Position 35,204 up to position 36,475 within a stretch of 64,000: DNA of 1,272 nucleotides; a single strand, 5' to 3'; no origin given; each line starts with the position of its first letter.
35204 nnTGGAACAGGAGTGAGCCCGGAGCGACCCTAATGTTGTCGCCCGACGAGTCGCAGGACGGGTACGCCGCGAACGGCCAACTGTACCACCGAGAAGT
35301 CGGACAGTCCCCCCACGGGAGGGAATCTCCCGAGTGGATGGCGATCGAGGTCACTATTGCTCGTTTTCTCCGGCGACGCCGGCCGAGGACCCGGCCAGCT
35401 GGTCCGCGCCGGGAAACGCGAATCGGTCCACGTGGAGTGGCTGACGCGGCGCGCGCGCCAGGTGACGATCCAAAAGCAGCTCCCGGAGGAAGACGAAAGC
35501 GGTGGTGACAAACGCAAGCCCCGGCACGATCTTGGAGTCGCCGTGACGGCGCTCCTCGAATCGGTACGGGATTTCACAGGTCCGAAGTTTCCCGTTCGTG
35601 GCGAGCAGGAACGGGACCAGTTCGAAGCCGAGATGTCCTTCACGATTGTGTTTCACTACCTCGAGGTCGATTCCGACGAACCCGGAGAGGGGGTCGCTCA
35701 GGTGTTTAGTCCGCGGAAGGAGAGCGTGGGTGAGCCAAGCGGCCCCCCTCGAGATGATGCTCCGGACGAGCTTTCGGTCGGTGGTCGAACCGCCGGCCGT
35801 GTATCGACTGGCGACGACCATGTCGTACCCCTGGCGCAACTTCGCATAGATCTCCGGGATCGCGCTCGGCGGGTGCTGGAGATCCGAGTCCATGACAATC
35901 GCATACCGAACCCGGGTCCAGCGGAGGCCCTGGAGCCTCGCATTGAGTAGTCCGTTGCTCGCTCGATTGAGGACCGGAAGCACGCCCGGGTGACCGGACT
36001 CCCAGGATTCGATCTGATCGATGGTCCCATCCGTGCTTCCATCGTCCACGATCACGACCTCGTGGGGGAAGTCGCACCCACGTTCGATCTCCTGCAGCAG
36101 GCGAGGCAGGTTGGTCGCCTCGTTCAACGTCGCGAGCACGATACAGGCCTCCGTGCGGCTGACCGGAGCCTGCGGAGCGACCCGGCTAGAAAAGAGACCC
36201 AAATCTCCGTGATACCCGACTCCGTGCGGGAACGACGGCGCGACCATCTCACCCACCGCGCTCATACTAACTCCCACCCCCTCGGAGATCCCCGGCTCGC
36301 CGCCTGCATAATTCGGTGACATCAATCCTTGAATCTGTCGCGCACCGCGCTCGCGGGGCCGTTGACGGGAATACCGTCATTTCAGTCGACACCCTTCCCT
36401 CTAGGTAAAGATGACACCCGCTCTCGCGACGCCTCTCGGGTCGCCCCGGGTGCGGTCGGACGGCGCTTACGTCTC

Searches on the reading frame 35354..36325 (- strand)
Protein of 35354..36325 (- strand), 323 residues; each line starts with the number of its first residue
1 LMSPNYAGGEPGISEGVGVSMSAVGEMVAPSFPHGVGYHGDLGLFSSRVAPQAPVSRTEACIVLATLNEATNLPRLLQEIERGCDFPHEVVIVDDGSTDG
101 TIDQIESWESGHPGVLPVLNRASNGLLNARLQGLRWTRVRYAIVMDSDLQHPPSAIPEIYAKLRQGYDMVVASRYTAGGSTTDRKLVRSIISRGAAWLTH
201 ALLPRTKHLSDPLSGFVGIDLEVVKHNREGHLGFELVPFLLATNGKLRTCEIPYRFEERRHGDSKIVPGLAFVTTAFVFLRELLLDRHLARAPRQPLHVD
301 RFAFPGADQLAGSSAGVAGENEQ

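Call 68: search_protein_families(library=pfam, proteins=[window:35354-36325:-], max_evalue=0.001)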
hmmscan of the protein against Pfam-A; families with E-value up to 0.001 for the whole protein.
window:35354-36325:- (323 aa): 2 families
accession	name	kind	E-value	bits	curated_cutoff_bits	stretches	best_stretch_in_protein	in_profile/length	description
PF00535.33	Glycos_transf_2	-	4.9e-27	95.3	23.3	1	61-192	1-132/168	Glycosyl transferase family 2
PF13506.12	Glyco_transf_21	-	0.00022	21.2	21.7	1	124-200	16-93/174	Glycosyl transferase family 21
